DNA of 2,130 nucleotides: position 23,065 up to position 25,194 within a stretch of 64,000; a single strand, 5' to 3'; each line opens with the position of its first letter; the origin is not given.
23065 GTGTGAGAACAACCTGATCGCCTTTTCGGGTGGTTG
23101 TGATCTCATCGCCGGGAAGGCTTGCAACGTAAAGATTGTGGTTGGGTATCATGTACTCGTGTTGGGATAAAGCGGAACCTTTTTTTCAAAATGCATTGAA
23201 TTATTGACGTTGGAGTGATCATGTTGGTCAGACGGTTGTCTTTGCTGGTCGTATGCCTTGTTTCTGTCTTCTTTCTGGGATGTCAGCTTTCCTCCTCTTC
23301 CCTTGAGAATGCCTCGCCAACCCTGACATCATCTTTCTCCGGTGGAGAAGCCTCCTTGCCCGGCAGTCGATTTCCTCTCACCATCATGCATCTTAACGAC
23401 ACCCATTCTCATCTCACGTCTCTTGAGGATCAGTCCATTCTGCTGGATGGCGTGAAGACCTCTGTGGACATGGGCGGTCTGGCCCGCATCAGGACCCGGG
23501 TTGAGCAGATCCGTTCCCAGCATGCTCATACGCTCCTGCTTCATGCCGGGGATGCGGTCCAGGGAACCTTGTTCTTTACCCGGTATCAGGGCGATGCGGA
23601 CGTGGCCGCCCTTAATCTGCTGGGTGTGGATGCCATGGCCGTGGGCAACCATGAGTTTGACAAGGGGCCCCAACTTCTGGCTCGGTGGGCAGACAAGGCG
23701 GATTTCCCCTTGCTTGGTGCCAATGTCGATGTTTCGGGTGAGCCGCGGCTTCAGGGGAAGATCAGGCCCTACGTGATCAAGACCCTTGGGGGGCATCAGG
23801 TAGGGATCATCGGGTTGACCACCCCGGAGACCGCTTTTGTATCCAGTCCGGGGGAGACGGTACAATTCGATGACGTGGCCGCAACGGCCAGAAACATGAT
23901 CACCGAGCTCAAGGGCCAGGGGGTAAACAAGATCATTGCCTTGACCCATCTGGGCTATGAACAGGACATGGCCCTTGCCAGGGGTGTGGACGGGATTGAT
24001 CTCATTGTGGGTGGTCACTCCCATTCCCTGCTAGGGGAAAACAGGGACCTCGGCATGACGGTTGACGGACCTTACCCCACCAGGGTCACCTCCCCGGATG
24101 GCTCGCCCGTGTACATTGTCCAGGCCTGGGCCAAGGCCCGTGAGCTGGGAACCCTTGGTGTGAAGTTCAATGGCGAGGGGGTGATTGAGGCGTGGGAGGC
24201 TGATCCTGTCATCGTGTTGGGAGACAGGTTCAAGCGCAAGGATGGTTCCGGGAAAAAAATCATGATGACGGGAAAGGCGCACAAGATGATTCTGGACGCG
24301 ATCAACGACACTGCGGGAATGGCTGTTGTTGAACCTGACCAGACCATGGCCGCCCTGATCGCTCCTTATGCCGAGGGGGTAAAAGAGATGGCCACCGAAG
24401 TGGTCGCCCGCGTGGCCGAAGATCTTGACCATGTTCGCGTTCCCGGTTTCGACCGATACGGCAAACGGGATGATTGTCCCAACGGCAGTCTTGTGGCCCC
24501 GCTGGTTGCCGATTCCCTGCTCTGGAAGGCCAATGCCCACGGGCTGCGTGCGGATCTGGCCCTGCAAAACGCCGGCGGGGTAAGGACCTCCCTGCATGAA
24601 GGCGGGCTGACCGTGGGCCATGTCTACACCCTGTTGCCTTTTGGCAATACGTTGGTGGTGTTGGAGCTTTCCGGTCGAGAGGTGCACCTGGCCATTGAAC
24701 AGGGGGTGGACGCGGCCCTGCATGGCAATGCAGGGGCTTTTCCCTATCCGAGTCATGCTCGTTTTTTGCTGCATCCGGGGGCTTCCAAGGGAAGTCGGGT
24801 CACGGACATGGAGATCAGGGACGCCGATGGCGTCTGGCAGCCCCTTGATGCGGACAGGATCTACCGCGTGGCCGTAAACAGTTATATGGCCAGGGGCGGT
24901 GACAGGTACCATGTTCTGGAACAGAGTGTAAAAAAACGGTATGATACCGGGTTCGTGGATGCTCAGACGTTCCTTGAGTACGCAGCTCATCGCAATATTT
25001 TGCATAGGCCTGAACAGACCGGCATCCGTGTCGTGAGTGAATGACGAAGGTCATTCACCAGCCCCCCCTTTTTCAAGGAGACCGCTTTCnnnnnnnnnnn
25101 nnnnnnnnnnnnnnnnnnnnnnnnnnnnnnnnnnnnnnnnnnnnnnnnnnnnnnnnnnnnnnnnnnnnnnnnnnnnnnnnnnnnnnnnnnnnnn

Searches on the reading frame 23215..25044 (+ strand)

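Call 23: search_protein_families(library=pfam, proteins=[window:23215-25044:+], max_evalue=1)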
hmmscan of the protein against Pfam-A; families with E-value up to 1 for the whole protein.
window:23215-25044:+ (609 aa): 4 families
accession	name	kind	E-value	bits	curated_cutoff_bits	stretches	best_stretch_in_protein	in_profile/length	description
PF02872.23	5_nucleotid_C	-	5.7e-31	108.2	23.6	1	420-569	21-157/158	5'-nucleotidase, C-terminal domain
PF00149.33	Metallophos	-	5.3e-13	50.3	21.5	1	56-271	2-190/191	Calcineurin-like phosphoesterase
PF09587.15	PGA_cap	-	0.00018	21.5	27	1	123-272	64-233/255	Bacterial capsule synthesis protein PGA_cap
PF21953.1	NadN_nucleosid_C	-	0.093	13.1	27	1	429-483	17-74/199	NAD nucleotidase, C-terminal domain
